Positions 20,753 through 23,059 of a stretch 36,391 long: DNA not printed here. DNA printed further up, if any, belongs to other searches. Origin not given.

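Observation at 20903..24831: Second compact GRE cassette at host GC with inverted gene order and atypical active-site motifs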

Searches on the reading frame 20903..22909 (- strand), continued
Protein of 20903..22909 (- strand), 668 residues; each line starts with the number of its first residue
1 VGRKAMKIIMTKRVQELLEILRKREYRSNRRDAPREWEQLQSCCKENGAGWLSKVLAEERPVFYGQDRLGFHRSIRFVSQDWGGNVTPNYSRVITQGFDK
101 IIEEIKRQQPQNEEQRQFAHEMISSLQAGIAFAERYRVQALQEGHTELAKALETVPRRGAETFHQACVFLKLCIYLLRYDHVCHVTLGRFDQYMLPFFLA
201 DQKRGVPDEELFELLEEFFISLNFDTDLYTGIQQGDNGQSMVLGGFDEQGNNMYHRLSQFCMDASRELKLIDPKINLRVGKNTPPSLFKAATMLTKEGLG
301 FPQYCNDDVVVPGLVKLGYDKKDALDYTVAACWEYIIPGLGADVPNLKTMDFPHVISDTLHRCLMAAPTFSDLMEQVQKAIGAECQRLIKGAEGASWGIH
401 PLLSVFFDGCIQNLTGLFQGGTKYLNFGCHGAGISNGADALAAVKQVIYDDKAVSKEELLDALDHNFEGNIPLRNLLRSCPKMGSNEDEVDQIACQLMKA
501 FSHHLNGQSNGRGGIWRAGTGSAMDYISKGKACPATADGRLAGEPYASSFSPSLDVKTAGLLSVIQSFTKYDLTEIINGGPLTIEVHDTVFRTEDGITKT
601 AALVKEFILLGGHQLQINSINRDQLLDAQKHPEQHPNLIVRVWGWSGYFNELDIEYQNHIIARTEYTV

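Call 21: find_related_loci(query=A1, collection=genome_contigs, flank=10000)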
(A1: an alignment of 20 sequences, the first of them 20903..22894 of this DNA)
Query A1 (663 aa) in genome_contigs; peptide patterns used: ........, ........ (x = any residue, [..] = any of these).
599 stretches matched a pattern (row limit reached: there are more); 589 encode a relative of the query (tblastn E <= 1e-3); the best 80 are kept; 80 distinct loci.
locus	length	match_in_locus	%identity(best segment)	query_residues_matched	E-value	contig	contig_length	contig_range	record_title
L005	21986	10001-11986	58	2-663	0e+0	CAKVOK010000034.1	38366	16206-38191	MAG: uncultured Clostridia bacterium isolate REFINED_METABAT215_TOP10_CONTIGS_1500_ASSEMBLY_K77_MERGED__Hadza_MoBio_hadz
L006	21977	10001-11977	58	4-661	0e+0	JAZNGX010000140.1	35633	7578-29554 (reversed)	MAG: Clostridia bacterium isolate T1900044698_TS20190164.MAGScoT_cleanbin_000016 SGB_1789_k141_1580460, whole genome sho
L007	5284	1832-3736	58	4-661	0e+0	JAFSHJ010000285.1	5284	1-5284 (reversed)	MAG: Oscillospiraceae bacterium isolate RGIG3144 Goat_Rectum.Co__c2497886, whole genome shotgun sequence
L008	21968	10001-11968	60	5-661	0e+0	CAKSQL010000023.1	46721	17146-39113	MAG: uncultured Clostridia bacterium isolate REFINED_METABAT215_TOP10_CONTIGS_1500_ASSEMBLY_K77_MERGED__Hadza_MoBio_hadz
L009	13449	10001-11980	59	5-663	0e+0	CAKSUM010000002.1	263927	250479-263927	MAG: uncultured Clostridia bacterium isolate REFINED_METABAT215_TOP10_CONTIGS_1500_ASSEMBLY_K77_MERGED__Hadza_MoBio_hadz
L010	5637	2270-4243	59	5-663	0e+0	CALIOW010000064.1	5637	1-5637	MAG TPA_asm: uncultured Clostridia bacterium isolate ERR321489_bin.31_CONCOCT_v1.1_MAG genome assembly, contig: ERZ77972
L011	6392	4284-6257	60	5-663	0e+0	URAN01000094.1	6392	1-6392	uncultured Clostridiales bacterium isolate UMGS821 genome assembly, contig: NODE_5911_length_6392_cov_5.256115, whole ge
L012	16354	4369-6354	56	3-661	0e+0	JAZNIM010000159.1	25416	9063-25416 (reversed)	MAG: Eubacteriales bacterium isolate T1900044685_TS20190151.MAGScoT_cleanbin_000017 SGB_1718_k141_749798, whole genome s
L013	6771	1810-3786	60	3-661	0e+0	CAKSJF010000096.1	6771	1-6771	MAG: uncultured Clostridia bacterium isolate REFINED_METABAT215_TOP10_CONTIGS_1500_ASSEMBLY_K77_MERGED__Hadza_MoBio_hadz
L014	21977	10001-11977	56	5-662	0e+0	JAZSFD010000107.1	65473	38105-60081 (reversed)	MAG: Eubacteriales bacterium isolate T1900044585_TS20190051.MAGScoT_cleanbin_000015 SGB_593_k141_1919825, whole genome s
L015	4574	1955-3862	56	5-661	0e+0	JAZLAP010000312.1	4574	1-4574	MAG: Eubacteriales bacterium isolate T1900045075_TC20190069.MAGScoT_cleanbin_000009 SGB_4631_k141_70198, whole genome sh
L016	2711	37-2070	55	2-663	0e+0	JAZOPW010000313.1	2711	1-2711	MAG: Eubacteriales bacterium isolate T1900045570_YK20190264.MAGScoT_cleanbin_000060 SGB_7975_k141_1682725, whole genome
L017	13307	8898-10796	55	5-662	0e+0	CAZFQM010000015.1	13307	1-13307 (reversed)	MAG TPA_asm: uncultured Oscillospiraceae bacterium isolate SRP313737_co1_4 genome assembly, contig: NODE_7101_length_133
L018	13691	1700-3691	55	3-661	0e+0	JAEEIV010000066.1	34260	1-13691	MAG: Lachnospiraceae bacterium isolate Tb.RUG.154 k141_9392393_flag=0_multi=13.0043_len=34260, whole genome shotgun sequ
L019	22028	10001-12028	55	4-661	0e+0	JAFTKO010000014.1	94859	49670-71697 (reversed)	MAG: Clostridia bacterium isolate RGIG3903 Roe_deer_Cecum-2__c1406, whole genome shotgun sequence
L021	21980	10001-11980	58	5-661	0e+0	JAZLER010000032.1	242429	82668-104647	MAG: Fumia sp. isolate T1900045013_TC20190006.MAGScoT_cleanbin_000002 SGB_4385_k141_2081766, whole genome shotgun sequen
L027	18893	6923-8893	56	2-661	0e+0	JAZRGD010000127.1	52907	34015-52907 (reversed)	MAG: Eubacteriales bacterium isolate T1900045493_YK20190187.MAGScoT_cleanbin_000007 SGB_7392_k141_917242, whole genome s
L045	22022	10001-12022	50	4-663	0e+0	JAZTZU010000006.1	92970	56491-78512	MAG: Eubacteriales bacterium isolate T1900045323_YK20190012.MAGScoT_cleanbin_000021 SGB_6394_k141_1575503, whole genome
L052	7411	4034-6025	50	5-663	0e+0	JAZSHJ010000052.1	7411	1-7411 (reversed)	MAG: Acutalibacteraceae bacterium isolate T1900044575_TS20190041.MAGScoT_cleanbin_000045 SGB_488_k141_1503314, whole gen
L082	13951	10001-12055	46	3-661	0e+0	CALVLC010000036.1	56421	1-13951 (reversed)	MAG: uncultured Bacilli bacterium isolate E22__bin81 genome assembly, contig: E22__k127_4088868, whole genome shotgun se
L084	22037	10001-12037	47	5-661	0e+0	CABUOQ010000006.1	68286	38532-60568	MAG TPA_asm: uncultured Firmicutes bacterium isolate MGYG-HGUT-04199 genome assembly, contig: GUT_GENOME259479_6, whole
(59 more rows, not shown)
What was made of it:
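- At least 589 species-level genomes carry the family (call 21).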

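Call 33: search_protein_families(library=pfam, alignment_id=A3, max_evalue=0.00001)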
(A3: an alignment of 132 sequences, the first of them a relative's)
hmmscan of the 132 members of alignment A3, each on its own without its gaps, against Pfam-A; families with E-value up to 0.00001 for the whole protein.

A. member 1, L001:4490-6274:+ (595 aa): 3 families
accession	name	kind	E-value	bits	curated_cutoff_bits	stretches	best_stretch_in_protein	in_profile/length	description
PF07882.17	Fucose_iso_N2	-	1.1e-83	279.7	22.3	1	172-357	1-180/180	L-fucose isomerase, second N-terminal domain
PF07881.17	Fucose_iso_N1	-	3.9e-80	268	28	1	3-171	1-169/169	L-fucose isomerase, first N-terminal domain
PF02952.23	Fucose_iso_C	-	2.1e-48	164.1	29.3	1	393-557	1-143/143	L-fucose isomerase, C-terminal domain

B. families by the number of members that match (of 132 scanned): 166 families (the first 25 are shown)
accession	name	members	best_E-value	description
PF07944.18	Beta-AFase-like_GH127_cat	6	5.7e-94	Beta-L-arabinofuranosidase, GH127 catalytic domain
PF20737.2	Glyco_hydro127C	6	3.3e-24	Glycoside hydrolase family 127 C-terminal domain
PF20736.2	Glyco_hydro127M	6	4.9e-16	Beta-L-arabinofuranosidase, GH127 middle domain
PF01261.30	AP_endonuc_2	5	3.3e-32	Xylose isomerase-like TIM barrel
PF02836.23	Glyco_hydro_2_C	4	4e-77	Glycosyl hydrolases family 2, TIM barrel domain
PF02837.24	Glyco_hydro_2_N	4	1.5e-36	Glycosyl hydrolases family 2, sugar binding domain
PF00703.27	Glyco_hydro_2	4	5.7e-15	Glycosyl hydrolases family 2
PF22666.2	Glyco_hydro_2_N2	4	2.9e-12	Glycosyl hydrolase 2 galactose-binding domain-like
PF02673.24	BacA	3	7.4e-83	Bacitracin resistance protein BacA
PF07992.20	Pyr_redox_2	3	6.1e-45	Pyridine nucleotide-disulphide oxidoreductase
PF00070.33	Pyr_redox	3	7e-11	Pyridine nucleotide-disulphide oxidoreductase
PF02659.21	Mntp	2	7.3e-45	Putative manganese efflux pump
PF04616.20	Glyco_hydro_43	2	1e-37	Glycosyl hydrolases family 43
PF00892.27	EamA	2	1e-35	EamA-like transporter family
PF16011.10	CBM9_2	2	2.2e-29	Carbohydrate-binding family 9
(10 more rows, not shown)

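Call 34: predict_structure(alignment_id=A2)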
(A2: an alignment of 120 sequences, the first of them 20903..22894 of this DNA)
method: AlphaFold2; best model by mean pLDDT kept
length: 663 residues; sequences in the alignment: 120
mean_pLDDT: 91.4   pTM: 0.92
mean pLDDT of the five models: 91.4, 90.7, 89.6, 89.2, 88.8
residues with pLDDT >= 90: 485; 70-90: 146; 50-70: 29; < 50: 3
segments of 3 or more residues with pLDDT < 50: none
pLDDT, mean of each block of 10 residues (from residue 1): 79 93 89 67 85 94 94 75 96 98 96 97 98 97 98 98 97 87 95 98 97 95 71 86 95 96 91 95 93 82 97 96 85 90 94 98 98 98 90 88 96 92 93 98 98 98 97 94 95 98 92 83 92 95 85 86 96 86 88 95 96 88 94 74 84 85 50
secondary structure, 60 per line:
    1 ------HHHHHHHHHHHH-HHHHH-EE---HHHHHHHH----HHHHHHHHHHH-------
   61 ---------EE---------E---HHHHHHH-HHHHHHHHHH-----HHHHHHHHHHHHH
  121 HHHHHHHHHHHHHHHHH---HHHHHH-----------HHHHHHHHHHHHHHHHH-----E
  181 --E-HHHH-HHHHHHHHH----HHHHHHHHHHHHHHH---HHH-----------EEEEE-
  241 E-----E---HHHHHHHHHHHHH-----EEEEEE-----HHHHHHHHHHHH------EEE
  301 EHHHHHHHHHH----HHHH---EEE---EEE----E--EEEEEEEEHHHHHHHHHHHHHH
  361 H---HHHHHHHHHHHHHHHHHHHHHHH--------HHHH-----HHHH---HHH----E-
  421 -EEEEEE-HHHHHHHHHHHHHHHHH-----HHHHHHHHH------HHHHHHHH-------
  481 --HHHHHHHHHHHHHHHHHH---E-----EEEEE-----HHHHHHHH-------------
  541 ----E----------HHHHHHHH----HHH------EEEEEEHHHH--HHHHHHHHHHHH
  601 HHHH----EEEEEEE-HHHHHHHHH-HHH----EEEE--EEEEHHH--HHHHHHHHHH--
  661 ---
elements in order: H7-18 H20-24 H31-38 H43-53 H85-91 H93-102 H108-137 H141-146 H158-174 H185-188 H190-198 H203-217 E235-239 H251-263 E269-274 H280-291 E298-301 H302-311 H316-319 E323-325 E329-331 E339-346 H347-361 H365-387 H396-399 H405-408 E422-427 H429-445 H451-459 H466-473 H483-500 E510-514 H520-527 H556-563 E577-582 H583-586 H589-604 E609-615 H617-625 E634-637 E640-643 H649-658
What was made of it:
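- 20903..22882 (-): GRE2: compact glycyl radical enzyme, 659 aa (numbering from MTKRV). Key codons: Asn76 22655-22657, His175 22358-22360, Cys323 21914-21916, Trp324 21911-21913, Glu325 21908-21910, Asn337 21872-21874, Thr511-Gly512-Ser513 21344-21352, Trp634-Gly635-Trp636 20975-20983. AlphaFold2 model pLDDT 91.4, pTM 0.92 (call 34).
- The structure model is confident (call 34).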

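Call 37: fold_search(model_id=the predicted structure, library=pdb)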
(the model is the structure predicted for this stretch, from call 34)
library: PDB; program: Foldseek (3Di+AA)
matches with E <= 10: 469; with E <= 0.001: 75
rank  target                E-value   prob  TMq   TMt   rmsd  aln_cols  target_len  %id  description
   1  1r8w_A                8.9e-42  1.00  0.83  0.70   2.6       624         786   27  Native structure of the B12-independent glycerol dehydratase from clostridium butyricum (released 2004-06-01)
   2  9rcp_B                1.1e-40  1.00  0.83  0.70   2.6       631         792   29  1,2-propanediol dehydratase with 0.1 % 1,3-propanediol additive (released 2025-06-11)
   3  9rco_A                1.1e-40  1.00  0.82  0.69   2.6       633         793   28  1,2-propanediol dehydratase with 0.1 % glycerol additive (released 2025-06-11)
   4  9rcq_A                2.0e-40  1.00  0.83  0.68   2.5       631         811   29  1,2-propanediol dehydratase with no ligand additives (released 2025-06-11)
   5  9rcp_C                3.5e-40  1.00  0.83  0.69   2.6       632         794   28  1,2-propanediol dehydratase with 0.1 % 1,3-propanediol additive (released 2025-06-11)
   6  5i2g_A                1.3e-39  1.00  0.82  0.69   7.2       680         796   24  1,2-propanediol Dehydration in Roseburia inulinivorans; Structural Basis for Substrate and Enantiomer Selectivity (released 2016-06-01)
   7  8yjo_A                1.5e-39  1.00  0.82  0.72   2.3       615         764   29  Structure of E. coli glycyl radical enzyme PflD with bound malonate (released 2024-10-02)
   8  5i2g_B                2.8e-39  1.00  0.82  0.69   7.2       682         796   25  1,2-propanediol Dehydration in Roseburia inulinivorans; Structural Basis for Substrate and Enantiomer Selectivity (released 2016-06-01)
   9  5fau_B                2.6e-38  1.00  0.81  0.68   3.2       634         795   23  wild-type choline TMA lyase in complex with choline (released 2016-09-28)
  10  5faw_B                3.8e-38  1.00  0.82  0.68   2.6       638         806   23  T502A mutant of choline TMA-lyase (released 2016-09-28)
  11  5fau_A                3.9e-38  1.00  0.82  0.69   2.8       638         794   23  wild-type choline TMA lyase in complex with choline (released 2016-09-28)
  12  5i2a_A                4.1e-38  1.00  0.81  0.65   3.4       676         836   25  1,2-propanediol Dehydration in Roseburia inulinivorans; Structural Basis for Substrate and Enantiomer Selectivity (released 2016-06-01)
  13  5fay_A                6.3e-38  1.00  0.83  0.69   2.6       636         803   23  Y208F mutant of choline TMA-lyase (released 2016-09-28)
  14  5a0u_B                6.9e-38  1.00  0.81  0.68   3.0       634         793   24  Structure of CutC choline lyase choline bound form from Klebsiella pneumoniae. (released 2015-07-29)
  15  6vue_B                7.9e-38  1.00  0.82  0.68   2.6       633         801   23  wild-type choline TMA lyase in complex with 1-methyl-1,2,3,6-tetrahydropyridin-3-ol (released 2020-11-04)
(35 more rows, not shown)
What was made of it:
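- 20903..22882 (-): Foldseek TM 0.81-0.83 to GD, PD, PflD, CutC and HypD (call 37).
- On Glycyl radical enzyme superfamily: AlphaFold2 model pLDDT 91.4, with Foldseek probability 1.00 to many GRE structures (calls 34, 37).
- Confident model and GRE barrel fold, closest to the 1,2-eliminases and isomerases (calls 34, 37). The best structural matches are glycerol dehydratase 1r8w and propanediol dehydratases 9rcp and 5i2g (call 37).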

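Call 44: list_cluster_members(proteins=[window:20903-22882:-, window:22984-23832:-, window:24070-24831:+, window:27620-28777:-, window:31902-32846:+, window:24915-25649:-, window:1168-2067:-, window:5936-6922:+, window:2068-4158:-, window:16565-19618:-])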
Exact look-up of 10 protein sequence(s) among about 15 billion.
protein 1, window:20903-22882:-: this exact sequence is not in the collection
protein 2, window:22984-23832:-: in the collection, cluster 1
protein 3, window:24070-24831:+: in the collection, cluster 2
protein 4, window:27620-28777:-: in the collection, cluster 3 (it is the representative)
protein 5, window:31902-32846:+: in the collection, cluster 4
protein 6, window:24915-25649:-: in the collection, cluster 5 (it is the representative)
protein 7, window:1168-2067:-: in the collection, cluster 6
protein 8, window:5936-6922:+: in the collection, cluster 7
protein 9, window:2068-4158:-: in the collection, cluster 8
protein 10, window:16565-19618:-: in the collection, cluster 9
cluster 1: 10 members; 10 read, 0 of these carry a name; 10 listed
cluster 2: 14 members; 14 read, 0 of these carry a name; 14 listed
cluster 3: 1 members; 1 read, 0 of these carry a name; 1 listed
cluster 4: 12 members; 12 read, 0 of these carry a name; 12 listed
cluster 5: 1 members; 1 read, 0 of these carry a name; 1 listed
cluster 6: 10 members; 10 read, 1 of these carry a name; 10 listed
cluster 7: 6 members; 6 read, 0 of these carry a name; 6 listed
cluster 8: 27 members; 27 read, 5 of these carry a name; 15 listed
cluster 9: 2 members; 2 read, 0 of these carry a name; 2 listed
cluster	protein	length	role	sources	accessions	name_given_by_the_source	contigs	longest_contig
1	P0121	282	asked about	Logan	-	-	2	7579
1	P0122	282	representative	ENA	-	-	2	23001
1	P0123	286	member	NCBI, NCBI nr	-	-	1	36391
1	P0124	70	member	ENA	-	-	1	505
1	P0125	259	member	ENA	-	-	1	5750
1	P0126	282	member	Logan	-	-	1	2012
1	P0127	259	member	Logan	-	-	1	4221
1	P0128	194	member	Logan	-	-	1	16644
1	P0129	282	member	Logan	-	-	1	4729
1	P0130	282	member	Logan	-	-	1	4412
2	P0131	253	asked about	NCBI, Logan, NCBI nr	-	-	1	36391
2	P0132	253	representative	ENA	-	-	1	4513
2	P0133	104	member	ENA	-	-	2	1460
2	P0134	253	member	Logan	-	-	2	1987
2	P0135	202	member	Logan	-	-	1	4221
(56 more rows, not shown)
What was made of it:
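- Checked: AraC2 is 24070-24831 (253 aa, an exact match to a called protein, call 44).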

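Call 52: search_dna_similar(query=window:20903-22894:-, collection=plasmids, mode=protein, max_rows=25)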
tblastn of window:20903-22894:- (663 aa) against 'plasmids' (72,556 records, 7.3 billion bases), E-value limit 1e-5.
Records with a match: 162; places in all: 219; records where one place covers at least 80% of the query: 44.
Best place of each record, by identity: <60% 162.
By first word of the organism name: Ligilactobacillus 33; Azospirillum 19; Escherichia 17; Enterococcus 10; Clostridium 9; Klebsiella 8; Ralstonia 6; Salmonella 5; Citrobacter 3; Moraxella 3; and 37 more.
By predicted mobility (MOB-suite, as given by PLSDB): non-mobilizable 119; mobilizable 35; conjugative 8.
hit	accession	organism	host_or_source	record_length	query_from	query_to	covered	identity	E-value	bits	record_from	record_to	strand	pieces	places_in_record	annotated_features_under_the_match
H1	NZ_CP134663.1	Escherichia coli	Larus michahellis,bacteria,cloaca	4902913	79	661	88%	30.9%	3e-69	253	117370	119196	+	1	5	none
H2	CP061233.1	Escherichia coli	Sheep,cell culture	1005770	79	661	88%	30.5%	1e-66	245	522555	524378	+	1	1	formate C-acetyltransferase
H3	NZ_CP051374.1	Salmonella enterica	bovine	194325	79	663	88%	29.9%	2e-64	238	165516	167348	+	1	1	formate C-acetyltransferase | [formate-C-acetyltransferase]-activating enzyme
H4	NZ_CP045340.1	Vibrio sp. THAF190c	pure culture,Surface of a polyethylene ...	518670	79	663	88%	29.5%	3e-70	256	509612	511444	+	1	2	formate C-acetyltransferase | [formate-C-acetyltransferase]-activating enzyme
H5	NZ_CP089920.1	Rahnella victoriana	single cell,soil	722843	79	660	88%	29.3%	4e-33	252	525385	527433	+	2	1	grpM: glycyl radical protein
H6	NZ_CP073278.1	Clostridium butyricum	Homo sapiens,cell culture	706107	79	663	88%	28.9%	6e-75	270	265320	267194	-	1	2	glycyl radical protein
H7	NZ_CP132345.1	Clostridium butyricum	Homo sapiens,Faeces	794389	79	663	88%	28.9%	6e-75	270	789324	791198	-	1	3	glycyl radical protein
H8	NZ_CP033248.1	Clostridium butyricum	environment swab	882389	79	663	88%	28.9%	6e-75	270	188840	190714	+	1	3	glycyl radical protein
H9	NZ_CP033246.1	Clostridium butyricum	Homo sapiens,stool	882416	79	663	88%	28.9%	6e-75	270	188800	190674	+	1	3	glycyl radical protein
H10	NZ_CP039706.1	Clostridium butyricum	Homo sapiens,isolation from The first ...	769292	79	663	88%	28.9%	1e-74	269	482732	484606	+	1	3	glycyl radical protein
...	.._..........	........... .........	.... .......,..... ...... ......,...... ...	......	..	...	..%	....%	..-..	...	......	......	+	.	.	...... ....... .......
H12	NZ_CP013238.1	Clostridium butyricum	Microbial isolate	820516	79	663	88%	28.9%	2e-74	268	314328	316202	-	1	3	glycyl radical protein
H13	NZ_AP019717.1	Clostridium butyricum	-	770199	79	663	88%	28.9%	2e-74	268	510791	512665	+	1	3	glycyl radical protein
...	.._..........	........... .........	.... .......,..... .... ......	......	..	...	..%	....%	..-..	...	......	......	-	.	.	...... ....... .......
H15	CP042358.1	Rahnella aquatilis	hyacinth,plant,hyacinth bulb, basal ...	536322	79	660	88%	28.9%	5e-32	246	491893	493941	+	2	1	glycyl radical protein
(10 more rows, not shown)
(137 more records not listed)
